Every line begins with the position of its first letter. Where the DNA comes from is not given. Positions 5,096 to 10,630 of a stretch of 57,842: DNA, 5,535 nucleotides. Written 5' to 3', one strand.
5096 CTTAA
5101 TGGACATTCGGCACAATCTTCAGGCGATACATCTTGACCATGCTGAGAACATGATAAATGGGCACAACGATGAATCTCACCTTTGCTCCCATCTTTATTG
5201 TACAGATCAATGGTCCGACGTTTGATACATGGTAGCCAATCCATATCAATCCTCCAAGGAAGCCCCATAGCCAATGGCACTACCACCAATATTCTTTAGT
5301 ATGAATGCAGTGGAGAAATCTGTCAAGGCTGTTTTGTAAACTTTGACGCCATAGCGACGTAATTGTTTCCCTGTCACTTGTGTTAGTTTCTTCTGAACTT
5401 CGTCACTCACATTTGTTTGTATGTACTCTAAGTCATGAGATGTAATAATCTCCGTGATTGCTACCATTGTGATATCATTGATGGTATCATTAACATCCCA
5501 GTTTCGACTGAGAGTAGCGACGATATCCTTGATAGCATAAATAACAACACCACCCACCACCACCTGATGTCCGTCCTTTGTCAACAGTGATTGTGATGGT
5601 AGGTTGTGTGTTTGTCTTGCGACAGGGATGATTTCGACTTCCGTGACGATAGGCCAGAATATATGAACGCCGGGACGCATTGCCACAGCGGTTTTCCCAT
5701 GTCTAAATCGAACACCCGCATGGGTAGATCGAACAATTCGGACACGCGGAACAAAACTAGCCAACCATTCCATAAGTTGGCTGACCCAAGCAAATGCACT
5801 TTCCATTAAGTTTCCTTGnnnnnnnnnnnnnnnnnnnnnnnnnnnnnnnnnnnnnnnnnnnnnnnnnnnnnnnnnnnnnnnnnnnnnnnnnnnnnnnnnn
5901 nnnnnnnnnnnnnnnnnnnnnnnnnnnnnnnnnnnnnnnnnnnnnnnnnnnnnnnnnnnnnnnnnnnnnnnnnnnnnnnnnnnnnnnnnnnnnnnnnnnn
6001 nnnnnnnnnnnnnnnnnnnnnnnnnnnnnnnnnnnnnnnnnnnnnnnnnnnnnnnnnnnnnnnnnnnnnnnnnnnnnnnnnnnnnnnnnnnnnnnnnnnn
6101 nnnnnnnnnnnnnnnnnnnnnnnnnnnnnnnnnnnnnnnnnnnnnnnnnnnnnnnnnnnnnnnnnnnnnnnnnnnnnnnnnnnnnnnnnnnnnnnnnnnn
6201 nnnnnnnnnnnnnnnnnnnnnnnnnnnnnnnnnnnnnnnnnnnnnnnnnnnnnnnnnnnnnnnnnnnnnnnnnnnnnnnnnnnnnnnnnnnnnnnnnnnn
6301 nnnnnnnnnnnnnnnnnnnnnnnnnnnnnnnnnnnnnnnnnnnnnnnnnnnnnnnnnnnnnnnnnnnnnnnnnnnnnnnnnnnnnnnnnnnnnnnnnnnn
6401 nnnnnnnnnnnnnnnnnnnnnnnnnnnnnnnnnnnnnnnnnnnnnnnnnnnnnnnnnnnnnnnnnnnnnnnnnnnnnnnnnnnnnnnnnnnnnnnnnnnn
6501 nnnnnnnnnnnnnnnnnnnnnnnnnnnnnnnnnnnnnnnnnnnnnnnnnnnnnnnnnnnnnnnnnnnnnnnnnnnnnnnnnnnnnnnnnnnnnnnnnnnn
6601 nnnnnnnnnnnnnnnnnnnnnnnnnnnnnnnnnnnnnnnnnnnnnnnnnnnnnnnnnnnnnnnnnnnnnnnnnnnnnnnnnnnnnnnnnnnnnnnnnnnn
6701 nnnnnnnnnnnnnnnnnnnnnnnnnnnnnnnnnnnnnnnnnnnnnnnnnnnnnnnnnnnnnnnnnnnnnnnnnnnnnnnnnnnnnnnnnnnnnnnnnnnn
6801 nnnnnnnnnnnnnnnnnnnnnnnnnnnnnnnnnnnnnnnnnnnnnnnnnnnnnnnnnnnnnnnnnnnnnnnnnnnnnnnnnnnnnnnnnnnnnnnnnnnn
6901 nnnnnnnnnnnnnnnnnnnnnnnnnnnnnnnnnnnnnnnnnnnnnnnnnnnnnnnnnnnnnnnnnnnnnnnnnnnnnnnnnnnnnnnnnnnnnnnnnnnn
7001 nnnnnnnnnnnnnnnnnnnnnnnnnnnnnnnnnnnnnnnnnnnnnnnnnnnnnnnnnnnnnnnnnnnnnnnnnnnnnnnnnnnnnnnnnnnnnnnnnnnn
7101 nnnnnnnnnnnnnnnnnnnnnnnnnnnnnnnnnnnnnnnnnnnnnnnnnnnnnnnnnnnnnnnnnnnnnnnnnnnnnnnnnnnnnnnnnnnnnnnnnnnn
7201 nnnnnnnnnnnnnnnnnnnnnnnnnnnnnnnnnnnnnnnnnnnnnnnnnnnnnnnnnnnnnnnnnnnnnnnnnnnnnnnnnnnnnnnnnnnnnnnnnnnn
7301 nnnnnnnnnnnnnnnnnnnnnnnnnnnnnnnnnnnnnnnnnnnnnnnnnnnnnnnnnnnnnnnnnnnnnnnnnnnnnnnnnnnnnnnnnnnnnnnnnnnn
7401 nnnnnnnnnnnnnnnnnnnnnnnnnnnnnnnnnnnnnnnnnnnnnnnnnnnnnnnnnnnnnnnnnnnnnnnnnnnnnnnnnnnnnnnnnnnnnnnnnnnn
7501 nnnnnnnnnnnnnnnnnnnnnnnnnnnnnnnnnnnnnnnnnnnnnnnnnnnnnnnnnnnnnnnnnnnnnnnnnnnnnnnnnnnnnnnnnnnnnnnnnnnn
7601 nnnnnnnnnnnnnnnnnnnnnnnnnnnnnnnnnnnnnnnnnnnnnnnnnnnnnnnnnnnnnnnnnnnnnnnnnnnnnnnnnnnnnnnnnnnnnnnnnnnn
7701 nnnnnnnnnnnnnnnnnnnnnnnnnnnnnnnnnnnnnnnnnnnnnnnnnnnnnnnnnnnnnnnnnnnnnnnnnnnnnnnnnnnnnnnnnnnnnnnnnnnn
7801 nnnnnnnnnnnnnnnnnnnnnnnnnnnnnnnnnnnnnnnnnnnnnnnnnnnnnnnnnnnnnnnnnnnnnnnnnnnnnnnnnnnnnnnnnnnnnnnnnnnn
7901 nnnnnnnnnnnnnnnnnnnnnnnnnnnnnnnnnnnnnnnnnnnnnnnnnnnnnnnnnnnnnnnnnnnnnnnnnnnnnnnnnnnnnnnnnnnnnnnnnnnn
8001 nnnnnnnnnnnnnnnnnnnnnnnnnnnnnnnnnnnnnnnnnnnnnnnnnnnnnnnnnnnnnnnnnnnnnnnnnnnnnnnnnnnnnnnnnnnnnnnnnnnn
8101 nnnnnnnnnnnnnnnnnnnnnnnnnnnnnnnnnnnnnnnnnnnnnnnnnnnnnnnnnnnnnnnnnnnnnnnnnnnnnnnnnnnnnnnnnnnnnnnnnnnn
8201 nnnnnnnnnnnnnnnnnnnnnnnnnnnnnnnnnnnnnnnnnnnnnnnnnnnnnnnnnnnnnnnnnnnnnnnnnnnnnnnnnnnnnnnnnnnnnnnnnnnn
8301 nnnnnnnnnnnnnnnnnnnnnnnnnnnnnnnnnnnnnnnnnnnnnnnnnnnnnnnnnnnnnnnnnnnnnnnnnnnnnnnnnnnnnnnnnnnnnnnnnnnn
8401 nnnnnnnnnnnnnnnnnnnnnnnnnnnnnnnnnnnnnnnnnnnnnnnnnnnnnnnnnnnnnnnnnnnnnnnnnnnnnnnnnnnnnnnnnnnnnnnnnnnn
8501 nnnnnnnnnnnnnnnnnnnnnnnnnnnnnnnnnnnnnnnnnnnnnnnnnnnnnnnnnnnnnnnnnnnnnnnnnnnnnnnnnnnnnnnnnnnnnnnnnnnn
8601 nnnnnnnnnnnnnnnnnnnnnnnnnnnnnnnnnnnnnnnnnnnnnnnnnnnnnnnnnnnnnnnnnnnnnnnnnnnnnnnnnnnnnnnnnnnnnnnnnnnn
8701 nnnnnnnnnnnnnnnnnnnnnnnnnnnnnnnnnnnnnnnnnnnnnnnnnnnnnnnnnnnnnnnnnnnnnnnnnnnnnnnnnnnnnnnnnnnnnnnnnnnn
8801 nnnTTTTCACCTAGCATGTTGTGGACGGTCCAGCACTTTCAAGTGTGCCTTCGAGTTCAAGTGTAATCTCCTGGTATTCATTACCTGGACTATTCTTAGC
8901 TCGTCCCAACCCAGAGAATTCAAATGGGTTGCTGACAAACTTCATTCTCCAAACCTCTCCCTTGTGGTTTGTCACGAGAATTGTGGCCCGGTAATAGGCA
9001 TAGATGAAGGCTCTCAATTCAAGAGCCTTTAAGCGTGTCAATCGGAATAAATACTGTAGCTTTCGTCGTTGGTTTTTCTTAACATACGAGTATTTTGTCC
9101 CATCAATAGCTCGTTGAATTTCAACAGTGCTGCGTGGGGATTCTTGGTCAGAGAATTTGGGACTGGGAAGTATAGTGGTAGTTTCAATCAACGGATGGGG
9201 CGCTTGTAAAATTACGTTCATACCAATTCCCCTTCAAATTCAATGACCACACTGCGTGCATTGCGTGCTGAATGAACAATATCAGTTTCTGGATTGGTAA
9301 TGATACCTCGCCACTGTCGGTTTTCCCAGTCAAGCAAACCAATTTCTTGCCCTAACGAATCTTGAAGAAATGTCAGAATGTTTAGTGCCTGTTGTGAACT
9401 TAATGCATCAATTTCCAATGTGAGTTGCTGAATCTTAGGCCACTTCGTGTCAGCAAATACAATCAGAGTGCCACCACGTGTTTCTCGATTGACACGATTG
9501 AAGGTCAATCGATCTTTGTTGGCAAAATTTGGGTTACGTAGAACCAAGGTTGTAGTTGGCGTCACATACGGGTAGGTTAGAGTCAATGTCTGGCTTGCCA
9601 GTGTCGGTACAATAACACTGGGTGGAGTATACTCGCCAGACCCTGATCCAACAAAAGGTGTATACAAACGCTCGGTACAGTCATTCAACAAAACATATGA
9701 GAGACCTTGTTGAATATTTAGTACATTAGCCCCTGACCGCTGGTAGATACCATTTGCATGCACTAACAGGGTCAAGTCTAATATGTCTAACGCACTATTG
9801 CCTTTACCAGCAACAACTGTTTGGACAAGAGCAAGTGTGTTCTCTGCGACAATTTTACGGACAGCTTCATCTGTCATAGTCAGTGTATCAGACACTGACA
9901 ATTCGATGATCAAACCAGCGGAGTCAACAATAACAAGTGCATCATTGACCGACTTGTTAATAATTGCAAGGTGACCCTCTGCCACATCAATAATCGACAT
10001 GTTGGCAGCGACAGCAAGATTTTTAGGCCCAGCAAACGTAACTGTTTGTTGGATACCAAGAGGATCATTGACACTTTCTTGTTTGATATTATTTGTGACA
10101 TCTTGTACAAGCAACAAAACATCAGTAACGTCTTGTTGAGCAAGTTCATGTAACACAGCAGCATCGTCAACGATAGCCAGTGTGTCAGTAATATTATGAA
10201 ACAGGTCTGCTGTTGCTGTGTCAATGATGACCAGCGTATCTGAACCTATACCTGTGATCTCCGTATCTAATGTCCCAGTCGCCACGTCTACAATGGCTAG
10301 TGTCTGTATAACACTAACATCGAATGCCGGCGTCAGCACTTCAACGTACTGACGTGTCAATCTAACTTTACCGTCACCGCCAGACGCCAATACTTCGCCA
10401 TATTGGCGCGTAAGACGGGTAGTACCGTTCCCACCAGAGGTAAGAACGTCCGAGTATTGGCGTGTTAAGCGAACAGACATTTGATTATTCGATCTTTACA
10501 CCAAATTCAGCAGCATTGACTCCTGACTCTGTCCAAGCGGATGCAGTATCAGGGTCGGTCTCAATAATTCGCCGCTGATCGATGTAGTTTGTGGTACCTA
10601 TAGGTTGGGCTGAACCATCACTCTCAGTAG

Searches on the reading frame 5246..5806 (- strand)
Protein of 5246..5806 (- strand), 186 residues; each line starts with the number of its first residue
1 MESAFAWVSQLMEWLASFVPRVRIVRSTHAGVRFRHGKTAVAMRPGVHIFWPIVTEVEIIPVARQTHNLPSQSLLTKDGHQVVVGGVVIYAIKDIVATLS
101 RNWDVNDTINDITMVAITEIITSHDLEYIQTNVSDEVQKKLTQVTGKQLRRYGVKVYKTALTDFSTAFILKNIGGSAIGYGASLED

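Call 75: search_protein_families(library=phrogs, max_evalue=0.001, proteins=[window:5249-5806:-])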
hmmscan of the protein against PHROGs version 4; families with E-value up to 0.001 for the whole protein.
seq(186 aa): 1 family
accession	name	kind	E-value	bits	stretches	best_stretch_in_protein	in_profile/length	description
phrog_200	-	other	4.7e-06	27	1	24-160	103-252/379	lipoprotein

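Call 77: search_protein_families(library=pfam, proteins=[window:5246-5806:-], max_evalue=0.1)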
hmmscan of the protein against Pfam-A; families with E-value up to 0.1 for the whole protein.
window:5246-5806:- (186 aa): 1 family
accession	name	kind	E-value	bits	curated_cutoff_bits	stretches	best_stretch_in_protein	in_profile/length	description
PF01145.31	Band_7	-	2.2e-21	77.1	23.6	1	24-164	2-145/176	SPFH domain / Band 7 family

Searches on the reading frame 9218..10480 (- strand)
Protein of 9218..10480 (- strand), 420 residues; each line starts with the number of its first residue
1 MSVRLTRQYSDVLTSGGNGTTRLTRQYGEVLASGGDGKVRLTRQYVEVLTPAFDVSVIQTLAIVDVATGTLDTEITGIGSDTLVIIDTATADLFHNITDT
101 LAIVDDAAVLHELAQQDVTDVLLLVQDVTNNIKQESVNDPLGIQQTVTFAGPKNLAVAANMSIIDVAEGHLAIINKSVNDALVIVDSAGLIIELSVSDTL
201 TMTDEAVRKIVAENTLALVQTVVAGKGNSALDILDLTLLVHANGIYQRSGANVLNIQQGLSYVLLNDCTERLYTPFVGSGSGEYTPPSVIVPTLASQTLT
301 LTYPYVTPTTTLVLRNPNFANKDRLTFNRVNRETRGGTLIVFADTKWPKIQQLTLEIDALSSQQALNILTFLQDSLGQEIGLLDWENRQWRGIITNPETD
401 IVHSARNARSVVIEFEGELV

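Call 21: find_encoding_contigs(protein=window:9218-10480:-, flank=10000, max_places=1)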
Protein window:9218-10480:- (420 aa): 5 contigs read that carry it; 1 place shown.
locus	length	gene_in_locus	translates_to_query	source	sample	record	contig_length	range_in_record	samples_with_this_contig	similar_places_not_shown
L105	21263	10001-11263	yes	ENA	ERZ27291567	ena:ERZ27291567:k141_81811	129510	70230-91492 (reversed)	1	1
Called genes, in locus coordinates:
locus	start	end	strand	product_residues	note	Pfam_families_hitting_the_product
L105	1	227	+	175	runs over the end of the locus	-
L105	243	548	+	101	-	-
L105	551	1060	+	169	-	-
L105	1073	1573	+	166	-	-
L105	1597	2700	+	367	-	-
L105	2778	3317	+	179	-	-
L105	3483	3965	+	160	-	-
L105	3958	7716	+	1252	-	PF10145:PhageMin_Tail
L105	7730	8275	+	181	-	-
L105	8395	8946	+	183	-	-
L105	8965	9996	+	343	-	-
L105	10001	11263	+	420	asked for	-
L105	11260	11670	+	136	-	-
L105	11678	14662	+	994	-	-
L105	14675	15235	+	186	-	PF01145:Band_7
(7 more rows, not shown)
